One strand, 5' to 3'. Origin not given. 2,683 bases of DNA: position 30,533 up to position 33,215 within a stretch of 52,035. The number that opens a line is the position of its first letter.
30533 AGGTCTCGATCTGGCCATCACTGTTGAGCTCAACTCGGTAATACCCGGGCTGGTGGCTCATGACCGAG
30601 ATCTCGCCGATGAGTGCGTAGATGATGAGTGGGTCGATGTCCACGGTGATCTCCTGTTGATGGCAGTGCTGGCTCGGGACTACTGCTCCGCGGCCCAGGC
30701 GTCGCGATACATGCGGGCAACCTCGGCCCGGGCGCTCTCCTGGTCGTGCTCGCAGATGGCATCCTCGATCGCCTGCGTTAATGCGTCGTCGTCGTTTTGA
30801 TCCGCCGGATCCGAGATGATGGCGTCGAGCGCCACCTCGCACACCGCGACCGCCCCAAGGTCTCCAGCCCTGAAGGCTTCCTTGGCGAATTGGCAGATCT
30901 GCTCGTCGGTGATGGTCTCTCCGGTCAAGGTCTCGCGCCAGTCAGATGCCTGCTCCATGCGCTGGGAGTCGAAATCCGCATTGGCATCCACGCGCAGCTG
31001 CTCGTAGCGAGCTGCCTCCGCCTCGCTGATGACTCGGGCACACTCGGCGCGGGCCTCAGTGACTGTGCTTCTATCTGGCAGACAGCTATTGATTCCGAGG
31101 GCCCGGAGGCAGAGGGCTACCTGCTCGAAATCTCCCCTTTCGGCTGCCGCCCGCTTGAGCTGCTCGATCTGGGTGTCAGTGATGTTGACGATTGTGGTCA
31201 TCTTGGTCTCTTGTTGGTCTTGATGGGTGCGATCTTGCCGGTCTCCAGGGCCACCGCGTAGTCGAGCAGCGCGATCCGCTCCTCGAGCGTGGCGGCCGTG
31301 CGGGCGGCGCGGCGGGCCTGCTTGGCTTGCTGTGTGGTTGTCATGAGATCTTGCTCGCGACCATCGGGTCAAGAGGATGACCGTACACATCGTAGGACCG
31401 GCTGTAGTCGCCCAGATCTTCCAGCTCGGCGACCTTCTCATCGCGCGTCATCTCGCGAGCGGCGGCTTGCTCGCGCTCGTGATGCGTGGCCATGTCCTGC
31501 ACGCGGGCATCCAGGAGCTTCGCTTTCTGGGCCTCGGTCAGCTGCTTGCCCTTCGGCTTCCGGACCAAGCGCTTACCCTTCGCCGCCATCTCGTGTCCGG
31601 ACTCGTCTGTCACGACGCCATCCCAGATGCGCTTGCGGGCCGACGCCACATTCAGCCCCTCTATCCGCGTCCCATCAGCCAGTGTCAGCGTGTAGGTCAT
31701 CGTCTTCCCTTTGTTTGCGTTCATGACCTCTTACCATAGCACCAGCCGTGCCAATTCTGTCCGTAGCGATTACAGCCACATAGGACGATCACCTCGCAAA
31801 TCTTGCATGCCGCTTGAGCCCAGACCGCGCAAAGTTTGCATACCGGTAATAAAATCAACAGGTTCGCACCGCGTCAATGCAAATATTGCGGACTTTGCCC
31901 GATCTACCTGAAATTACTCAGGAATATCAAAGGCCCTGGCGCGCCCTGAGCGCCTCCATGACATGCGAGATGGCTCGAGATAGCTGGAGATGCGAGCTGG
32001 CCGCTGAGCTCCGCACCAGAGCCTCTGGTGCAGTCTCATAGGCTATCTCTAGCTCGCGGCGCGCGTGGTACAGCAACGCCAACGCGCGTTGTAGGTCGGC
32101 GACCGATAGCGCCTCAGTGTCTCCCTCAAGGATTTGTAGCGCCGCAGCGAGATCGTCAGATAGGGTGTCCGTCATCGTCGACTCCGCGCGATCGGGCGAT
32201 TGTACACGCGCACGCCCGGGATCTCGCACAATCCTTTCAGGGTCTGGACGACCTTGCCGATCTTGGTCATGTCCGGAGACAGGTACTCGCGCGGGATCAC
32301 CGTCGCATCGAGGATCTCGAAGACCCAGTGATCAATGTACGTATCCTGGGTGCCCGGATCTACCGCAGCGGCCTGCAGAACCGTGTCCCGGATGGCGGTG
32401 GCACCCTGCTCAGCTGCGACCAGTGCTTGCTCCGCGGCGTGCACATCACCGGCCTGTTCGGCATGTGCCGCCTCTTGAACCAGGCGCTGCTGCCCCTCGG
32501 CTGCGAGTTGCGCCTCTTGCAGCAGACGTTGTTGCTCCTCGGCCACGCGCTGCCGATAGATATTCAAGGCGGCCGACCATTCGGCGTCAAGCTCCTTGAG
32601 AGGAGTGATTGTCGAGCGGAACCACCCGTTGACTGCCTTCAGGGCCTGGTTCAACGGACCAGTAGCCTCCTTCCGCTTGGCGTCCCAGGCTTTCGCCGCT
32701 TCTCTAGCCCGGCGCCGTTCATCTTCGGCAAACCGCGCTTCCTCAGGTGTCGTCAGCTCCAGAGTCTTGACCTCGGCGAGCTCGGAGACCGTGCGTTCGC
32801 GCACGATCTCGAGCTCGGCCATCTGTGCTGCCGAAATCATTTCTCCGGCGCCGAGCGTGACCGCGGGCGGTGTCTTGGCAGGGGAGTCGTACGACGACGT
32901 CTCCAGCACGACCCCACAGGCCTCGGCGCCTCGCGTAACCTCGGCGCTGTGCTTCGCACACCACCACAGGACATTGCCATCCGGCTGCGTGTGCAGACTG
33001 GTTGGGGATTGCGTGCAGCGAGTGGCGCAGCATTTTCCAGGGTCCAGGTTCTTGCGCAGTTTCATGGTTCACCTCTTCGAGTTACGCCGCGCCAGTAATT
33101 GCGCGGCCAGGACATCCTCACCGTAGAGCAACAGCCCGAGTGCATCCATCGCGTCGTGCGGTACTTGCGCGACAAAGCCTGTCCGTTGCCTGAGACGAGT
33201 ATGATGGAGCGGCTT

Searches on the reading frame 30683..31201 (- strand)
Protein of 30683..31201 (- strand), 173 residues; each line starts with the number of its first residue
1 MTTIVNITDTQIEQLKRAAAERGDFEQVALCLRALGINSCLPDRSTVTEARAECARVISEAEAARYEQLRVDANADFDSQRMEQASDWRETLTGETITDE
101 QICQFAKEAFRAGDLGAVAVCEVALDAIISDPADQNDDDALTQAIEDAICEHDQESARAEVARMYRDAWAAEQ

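Call 22: search_protein_families(library=pfam, proteins=[window:30683-31201:-], max_evalue=0.01)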
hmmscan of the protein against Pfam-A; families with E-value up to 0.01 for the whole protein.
seq(173 aa): 0 families

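Call 23: search_protein_families(library=phrogs, proteins=[window:30683-31201:-], max_evalue=0.01)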
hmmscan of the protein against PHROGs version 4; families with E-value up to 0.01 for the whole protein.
seq(173 aa): 1 family
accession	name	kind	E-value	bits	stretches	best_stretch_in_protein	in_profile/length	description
phrog_37121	-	unknown function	0.0055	17.6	0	7-19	23-35/53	-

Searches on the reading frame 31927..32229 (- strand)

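Call 22: search_protein_families(library=pfam, proteins=[window:31927-32229:-], max_evalue=0.01)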
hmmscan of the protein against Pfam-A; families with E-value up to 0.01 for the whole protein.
window:31927-32229:- (100 aa): 1 family
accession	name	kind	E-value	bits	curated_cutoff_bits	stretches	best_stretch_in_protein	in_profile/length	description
PF15177.11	IL28A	-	0.0034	17.7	27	1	22-80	60-118/157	Interleukin-28A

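Call 23: search_protein_families(library=phrogs, proteins=[window:31927-32229:-], max_evalue=0.01)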
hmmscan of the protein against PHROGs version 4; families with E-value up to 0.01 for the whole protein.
window:31927-32229:- (100 aa): 0 families

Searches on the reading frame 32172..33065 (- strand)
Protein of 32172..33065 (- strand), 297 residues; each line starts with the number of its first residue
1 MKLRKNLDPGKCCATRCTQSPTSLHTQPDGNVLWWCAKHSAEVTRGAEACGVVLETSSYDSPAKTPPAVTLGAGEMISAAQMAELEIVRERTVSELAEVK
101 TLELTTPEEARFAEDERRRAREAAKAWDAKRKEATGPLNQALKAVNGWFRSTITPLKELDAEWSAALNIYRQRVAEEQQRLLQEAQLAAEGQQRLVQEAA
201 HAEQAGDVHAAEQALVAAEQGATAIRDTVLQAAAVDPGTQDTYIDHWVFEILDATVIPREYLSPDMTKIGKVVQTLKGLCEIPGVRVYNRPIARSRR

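Call 22: search_protein_families(library=pfam, proteins=[window:32172-33065:-], max_evalue=0.01)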
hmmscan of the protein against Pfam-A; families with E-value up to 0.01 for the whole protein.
window:32172-33065:- (297 aa): 0 families

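Call 23: search_protein_families(library=phrogs, proteins=[window:32172-33065:-], max_evalue=0.01)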
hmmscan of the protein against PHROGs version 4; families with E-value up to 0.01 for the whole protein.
window:32172-33065:- (297 aa): 1 family
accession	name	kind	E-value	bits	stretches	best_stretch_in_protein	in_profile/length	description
phrog_10477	-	DNA, RNA and nucleotide metabolism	1.3e-22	81.9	1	99-293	34-242/243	exonuclease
